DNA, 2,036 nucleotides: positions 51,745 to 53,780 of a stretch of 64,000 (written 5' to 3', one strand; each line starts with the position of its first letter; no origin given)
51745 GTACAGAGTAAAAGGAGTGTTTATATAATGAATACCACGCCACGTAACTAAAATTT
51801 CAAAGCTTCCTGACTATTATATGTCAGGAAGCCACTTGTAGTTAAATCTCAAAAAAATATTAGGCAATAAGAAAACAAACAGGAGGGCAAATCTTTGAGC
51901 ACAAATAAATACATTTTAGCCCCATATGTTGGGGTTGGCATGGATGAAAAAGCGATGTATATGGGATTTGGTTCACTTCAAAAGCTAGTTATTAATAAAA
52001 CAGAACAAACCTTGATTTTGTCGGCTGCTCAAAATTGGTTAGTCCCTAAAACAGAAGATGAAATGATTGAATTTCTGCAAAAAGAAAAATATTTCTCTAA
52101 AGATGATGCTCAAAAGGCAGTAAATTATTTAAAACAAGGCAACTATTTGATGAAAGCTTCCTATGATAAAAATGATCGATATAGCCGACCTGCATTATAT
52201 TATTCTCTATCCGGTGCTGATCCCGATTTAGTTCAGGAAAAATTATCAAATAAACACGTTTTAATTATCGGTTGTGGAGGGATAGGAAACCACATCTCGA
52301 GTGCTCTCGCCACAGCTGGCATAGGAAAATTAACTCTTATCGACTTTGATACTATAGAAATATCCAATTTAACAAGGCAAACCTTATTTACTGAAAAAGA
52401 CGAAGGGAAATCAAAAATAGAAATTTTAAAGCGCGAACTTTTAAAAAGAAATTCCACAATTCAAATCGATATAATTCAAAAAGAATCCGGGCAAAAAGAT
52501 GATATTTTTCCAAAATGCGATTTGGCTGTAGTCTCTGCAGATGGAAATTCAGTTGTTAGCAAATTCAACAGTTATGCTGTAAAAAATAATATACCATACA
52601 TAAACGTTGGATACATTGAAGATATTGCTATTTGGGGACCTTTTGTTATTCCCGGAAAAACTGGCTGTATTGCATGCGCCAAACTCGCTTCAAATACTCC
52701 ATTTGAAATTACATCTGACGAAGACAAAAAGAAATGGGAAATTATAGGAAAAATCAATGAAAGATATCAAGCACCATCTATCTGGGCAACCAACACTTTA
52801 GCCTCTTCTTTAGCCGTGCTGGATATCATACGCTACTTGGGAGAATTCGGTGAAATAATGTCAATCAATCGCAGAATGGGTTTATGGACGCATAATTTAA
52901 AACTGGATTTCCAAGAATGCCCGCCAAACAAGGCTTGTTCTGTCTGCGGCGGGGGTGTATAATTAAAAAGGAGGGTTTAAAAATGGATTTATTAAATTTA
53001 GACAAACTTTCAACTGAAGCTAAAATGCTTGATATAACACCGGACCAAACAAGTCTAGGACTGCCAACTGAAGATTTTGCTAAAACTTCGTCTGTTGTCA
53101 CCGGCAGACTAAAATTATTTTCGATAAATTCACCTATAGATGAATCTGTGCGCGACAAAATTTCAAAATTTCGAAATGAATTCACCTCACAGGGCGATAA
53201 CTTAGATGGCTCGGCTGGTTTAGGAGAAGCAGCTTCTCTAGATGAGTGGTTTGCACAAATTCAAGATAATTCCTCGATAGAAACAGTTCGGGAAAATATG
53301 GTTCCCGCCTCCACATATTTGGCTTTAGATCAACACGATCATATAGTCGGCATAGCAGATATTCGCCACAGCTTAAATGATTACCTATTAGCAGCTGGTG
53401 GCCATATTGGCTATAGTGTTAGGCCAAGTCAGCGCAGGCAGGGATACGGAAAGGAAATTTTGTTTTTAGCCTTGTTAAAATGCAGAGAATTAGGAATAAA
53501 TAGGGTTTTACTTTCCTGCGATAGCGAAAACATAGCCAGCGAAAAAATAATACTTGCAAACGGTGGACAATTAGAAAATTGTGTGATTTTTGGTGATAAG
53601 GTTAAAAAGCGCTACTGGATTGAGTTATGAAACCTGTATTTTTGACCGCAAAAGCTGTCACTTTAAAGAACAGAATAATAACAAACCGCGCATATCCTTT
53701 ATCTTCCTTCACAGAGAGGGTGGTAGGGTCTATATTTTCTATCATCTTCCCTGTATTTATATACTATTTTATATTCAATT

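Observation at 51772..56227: Microcin C-like peptidyl-nucleotide (Trojan-horse) biosynthesis and export cluster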

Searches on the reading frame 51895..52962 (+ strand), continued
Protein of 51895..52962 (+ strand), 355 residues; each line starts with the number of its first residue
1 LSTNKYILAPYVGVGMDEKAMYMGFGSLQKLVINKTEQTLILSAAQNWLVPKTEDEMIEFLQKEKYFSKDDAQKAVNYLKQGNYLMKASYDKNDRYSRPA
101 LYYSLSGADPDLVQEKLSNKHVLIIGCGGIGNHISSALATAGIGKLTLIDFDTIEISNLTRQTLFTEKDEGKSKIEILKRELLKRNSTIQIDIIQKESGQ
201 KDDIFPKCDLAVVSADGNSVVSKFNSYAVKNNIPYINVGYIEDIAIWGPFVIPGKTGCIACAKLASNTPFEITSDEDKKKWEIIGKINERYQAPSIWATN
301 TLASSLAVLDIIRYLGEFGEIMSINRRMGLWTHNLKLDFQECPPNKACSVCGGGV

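Call 37: find_encoding_contigs(protein=P0005, flank=6000, max_places=2)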
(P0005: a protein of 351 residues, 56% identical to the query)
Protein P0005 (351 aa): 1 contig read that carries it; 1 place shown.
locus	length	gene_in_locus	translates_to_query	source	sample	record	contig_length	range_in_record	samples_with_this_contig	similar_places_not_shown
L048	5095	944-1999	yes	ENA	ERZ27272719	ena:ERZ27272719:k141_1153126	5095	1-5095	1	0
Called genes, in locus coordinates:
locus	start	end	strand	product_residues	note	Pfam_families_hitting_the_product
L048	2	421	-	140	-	?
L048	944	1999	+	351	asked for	PF00899:ThiF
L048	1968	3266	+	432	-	PF07690:MFS_1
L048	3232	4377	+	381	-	PF01136:Peptidase_U32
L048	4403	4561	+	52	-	-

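Call 38: find_encoding_contigs(protein=P0006, flank=6000, max_places=2)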
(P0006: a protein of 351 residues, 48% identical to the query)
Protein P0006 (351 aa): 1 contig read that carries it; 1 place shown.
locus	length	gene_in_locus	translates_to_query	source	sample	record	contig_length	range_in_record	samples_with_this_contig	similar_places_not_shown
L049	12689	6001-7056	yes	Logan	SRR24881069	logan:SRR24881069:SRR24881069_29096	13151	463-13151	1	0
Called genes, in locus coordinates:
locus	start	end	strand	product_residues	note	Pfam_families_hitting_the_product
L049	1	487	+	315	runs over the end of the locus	?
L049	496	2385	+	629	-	PF02518:HATPase_c, PF10090:HPTransfase (weak)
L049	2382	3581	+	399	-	PF00072:Response_reg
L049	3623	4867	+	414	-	PF02518:HATPase_c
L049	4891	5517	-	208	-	-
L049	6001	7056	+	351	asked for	PF00899:ThiF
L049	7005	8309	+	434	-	PF07690:MFS_1, PF12832:MFS_1_like, PF07690:MFS_1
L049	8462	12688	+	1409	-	?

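Call 48: search_protein_families(library=pfam, proteins=[L046:9043-10809:+, L002:10566-11087:+, L047:4406-4906:+, L002:8356-9501:+], max_evalue=0.001)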
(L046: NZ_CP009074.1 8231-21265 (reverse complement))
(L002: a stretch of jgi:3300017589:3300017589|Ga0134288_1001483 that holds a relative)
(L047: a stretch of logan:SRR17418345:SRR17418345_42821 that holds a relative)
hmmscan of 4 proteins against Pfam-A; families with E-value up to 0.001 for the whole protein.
L046:9043-10809:+ (589 aa): 3 families
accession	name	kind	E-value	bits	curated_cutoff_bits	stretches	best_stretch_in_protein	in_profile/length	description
PF02784.22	Orn_Arg_deC_N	-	1.3e-18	67.7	23.4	1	47-276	10-246/247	Pyridoxal-dependent decarboxylase, pyridoxal binding domain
PF00583.31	Acetyltransf_1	-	5.7e-13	49.6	20.7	1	449-562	5-116/116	Acetyltransferase (GNAT) family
PF13302.13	Acetyltransf_3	-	3e-12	47.9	25.4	1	451-563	28-138/138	Acetyltransferase (GNAT) domain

L002:10566-11087:+ (174 aa): 3 families
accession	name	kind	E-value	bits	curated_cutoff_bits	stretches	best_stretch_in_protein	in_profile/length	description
PF13302.13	Acetyltransf_3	-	2.5e-10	41.6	25.4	1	37-152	31-136/138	Acetyltransferase (GNAT) domain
PF00583.31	Acetyltransf_1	-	1.5e-07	32.1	20.7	1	63-146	29-109/116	Acetyltransferase (GNAT) family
PF13508.13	Acetyltransf_7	-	0.0009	20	27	0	67-133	3-65/84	Acetyltransferase (GNAT) domain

L047:4406-4906:+ (167 aa): 2 families
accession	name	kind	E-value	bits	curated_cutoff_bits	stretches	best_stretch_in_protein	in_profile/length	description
PF13302.13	Acetyltransf_3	-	4.9e-09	37.5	25.4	1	66-150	60-136/138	Acetyltransferase (GNAT) domain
PF00583.31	Acetyltransf_1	-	4.8e-06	27.3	20.7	1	63-144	31-109/116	Acetyltransferase (GNAT) family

L002:8356-9501:+ (382 aa): 1 family
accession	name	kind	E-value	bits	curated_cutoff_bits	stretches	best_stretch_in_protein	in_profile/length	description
PF01136.24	Peptidase_U32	-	2.1e-11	44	22.4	1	95-281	3-193/233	Peptidase family U32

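Call 58: find_related_loci(query=A1, collection=metagenome_contigs, flank=7000)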
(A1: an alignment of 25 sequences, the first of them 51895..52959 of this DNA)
Query A1 (355 aa) in metagenome_contigs; peptide patterns used: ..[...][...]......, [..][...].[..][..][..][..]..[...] (x = any residue, [..] = any of these).
600 stretches matched a pattern (row limit reached: there are more); 104 encode a relative of the query (tblastn E <= 1e-3); the best 80 are kept; 80 distinct loci.
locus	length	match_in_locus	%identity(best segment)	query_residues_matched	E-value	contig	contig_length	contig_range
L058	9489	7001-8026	42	7-352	3e-95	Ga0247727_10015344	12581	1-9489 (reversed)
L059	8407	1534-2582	47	3-353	4e-76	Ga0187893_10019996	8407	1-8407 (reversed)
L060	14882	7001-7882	41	61-352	3e-70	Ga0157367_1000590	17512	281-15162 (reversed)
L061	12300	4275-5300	39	8-352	2e-59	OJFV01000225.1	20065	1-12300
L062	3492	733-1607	42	59-352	4e-69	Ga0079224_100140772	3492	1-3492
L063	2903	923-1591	29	51-265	9e-25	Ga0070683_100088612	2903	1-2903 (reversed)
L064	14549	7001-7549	37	77-256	4e-24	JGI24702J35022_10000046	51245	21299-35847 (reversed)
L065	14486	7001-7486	37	96-261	1e-21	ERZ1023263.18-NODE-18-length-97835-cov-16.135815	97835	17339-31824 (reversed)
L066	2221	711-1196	37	96-261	4e-21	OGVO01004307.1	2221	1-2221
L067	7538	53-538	36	96-261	1e-20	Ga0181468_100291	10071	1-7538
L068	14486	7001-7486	36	96-261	2e-20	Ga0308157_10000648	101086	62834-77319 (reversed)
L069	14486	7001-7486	37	96-261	4e-20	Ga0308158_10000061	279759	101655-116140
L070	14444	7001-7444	30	85-234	4e-20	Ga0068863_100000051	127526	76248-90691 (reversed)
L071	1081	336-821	36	96-261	1e-20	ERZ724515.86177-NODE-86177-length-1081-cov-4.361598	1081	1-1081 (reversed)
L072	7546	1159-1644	35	96-261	4e-20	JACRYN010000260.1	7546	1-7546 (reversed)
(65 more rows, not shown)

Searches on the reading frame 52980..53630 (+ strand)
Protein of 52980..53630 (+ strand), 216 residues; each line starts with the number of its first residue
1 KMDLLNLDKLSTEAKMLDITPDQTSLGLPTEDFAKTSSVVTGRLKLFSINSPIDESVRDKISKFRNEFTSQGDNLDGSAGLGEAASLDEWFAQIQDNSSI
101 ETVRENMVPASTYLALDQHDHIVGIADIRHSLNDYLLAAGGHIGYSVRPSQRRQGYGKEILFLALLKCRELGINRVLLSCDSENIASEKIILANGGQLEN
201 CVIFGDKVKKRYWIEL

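Call 3: search_protein_families(library=pfam, proteins=[window:52980-53630:+], max_evalue=0.01)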
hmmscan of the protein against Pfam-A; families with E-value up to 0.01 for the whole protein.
window:52980-53630:+ (216 aa): 4 families
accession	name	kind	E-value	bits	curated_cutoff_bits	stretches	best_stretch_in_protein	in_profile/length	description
PF13302.13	Acetyltransf_3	-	5.1e-09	37.4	25.4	1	88-195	38-136/138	Acetyltransferase (GNAT) domain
PF00583.31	Acetyltransf_1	-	5e-08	33.7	20.7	1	106-188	28-108/116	Acetyltransferase (GNAT) family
PF13508.13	Acetyltransf_7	-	0.0002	22.1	27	1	112-178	4-67/84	Acetyltransferase (GNAT) domain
PF13673.13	Acetyltransf_10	-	0.0049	17.3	23.6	1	101-184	20-96/128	Acetyltransferase (GNAT) domain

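Call 4: search_protein_families(library=ncbifam, proteins=[window:52980-53630:+], max_evalue=0.01)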
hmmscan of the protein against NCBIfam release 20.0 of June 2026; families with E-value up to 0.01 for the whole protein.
window:52980-53630:+ (216 aa): 0 families

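Call 6: search_solved_structures(query=window:52980-53630:+, max_evalue=0.01, show_alignments=2)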
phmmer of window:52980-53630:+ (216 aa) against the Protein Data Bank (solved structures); distinct sequences matched with E-value up to 0.01: 4.
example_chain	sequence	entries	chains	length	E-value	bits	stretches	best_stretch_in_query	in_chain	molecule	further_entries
2fck_A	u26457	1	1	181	3.6e-07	33.6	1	91-199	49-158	ribosomal-protein-serine acetyltransferase, putative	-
3pzj_A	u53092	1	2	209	0.003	20.8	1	118-209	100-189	Probable acetyltransferases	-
2ge3_A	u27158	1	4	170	0.0057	19.9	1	114-202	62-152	probable acetyltransferase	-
7ep8_A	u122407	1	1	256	0.0082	19.3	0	13-92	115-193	Proliferating cell nuclear antigen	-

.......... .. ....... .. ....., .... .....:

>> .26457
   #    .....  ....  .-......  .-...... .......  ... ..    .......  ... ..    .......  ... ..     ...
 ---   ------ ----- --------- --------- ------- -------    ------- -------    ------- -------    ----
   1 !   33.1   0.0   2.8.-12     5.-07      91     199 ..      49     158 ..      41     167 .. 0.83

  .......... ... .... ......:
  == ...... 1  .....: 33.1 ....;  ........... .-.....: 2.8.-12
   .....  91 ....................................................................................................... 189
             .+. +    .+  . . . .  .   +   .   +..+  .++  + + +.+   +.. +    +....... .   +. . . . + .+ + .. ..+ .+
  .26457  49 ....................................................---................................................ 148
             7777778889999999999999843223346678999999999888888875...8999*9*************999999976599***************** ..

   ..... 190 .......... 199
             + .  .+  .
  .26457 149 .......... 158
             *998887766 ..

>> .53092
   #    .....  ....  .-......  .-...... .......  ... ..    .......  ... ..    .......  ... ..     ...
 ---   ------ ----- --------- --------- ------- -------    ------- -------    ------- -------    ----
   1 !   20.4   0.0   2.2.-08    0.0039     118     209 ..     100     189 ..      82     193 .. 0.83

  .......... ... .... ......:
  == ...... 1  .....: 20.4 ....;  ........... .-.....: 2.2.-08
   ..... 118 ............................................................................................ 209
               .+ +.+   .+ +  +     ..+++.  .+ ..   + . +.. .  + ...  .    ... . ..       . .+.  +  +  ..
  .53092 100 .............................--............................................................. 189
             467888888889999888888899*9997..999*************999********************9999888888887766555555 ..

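Call 59: predict_structure(protein=window:52980-53627:+)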
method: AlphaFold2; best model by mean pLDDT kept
length: 216 residues; sequences in the alignment: 1
mean_pLDDT: 39.8   pTM: 0.37
mean pLDDT of the five models: 39.8, 32.6, 32.3, 30.6, 29.7
residues with pLDDT >= 90: 0; 70-90: 0; 50-70: 26; < 50: 190
segments of 3 or more residues with pLDDT < 50: 1-58, 68-160, 171-175, 181-210
pLDDT, mean of each block of 10 residues (from residue 1): 34 41 38 36 42 45 49 35 38 33 30 44 38 31 34 41 53 49 41 37 38 52
secondary structure, 60 per line:
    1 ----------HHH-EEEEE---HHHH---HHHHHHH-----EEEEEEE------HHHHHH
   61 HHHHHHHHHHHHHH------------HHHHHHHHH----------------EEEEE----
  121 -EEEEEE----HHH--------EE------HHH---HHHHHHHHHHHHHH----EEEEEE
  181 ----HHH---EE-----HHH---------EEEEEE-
elements in order: E15-19 H23-26 H30-36 E42-48 H55-74 H87-95 E112-116 E122-127 H157-170 E175-180 E210-215

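Call 60: search_solved_structures(query=A2, max_evalue=1)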
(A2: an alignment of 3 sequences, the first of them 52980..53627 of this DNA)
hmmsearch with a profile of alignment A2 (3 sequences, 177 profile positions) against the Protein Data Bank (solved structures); distinct sequences matched with E-value up to 1: 14.
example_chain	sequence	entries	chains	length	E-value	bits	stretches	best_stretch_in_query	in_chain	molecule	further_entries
2ge3_A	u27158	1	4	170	1.9e-06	31.1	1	73-148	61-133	probable acetyltransferase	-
2fck_A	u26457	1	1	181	2.3e-06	30.8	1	50-160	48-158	ribosomal-protein-serine acetyltransferase, putative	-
8fv0_C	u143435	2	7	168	0.018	18.2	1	73-157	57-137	Diamine N-acetyltransferase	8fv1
5ix3_A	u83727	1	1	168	0.018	18.1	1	73-158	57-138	Diamine N-acetyltransferase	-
3igr_A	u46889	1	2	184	0.048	16.8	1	73-157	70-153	Ribosomal-protein-S5-alanine N-acetyltransferase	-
3fbu_A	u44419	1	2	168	0.053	16.6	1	101-154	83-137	Acetyltransferase, GNAT family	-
3pzj_A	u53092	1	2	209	0.063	16.4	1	71-172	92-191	Probable acetyltransferases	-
3tth_A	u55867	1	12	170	0.09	15.9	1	73-156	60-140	Spermidine N1-acetyltransferase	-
3t90_A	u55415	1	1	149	0.11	15.6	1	96-156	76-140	Glucose-6-phosphate acetyltransferase 1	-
3t9y_A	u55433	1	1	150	0.12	15.5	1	73-165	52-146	Acetyltransferase, GNAT family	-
3iwg_A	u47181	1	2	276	0.18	14.9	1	102-156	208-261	Acetyltransferase, GNAT family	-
3ld2_A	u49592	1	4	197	0.28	14.3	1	67-141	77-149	Putative acetyltransferase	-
6c32_A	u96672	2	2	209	0.34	14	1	80-152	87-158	Acetyltransferase, GNAT family protein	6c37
6c30_A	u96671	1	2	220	0.38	13.9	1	80-152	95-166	GNAT family acetyltransferase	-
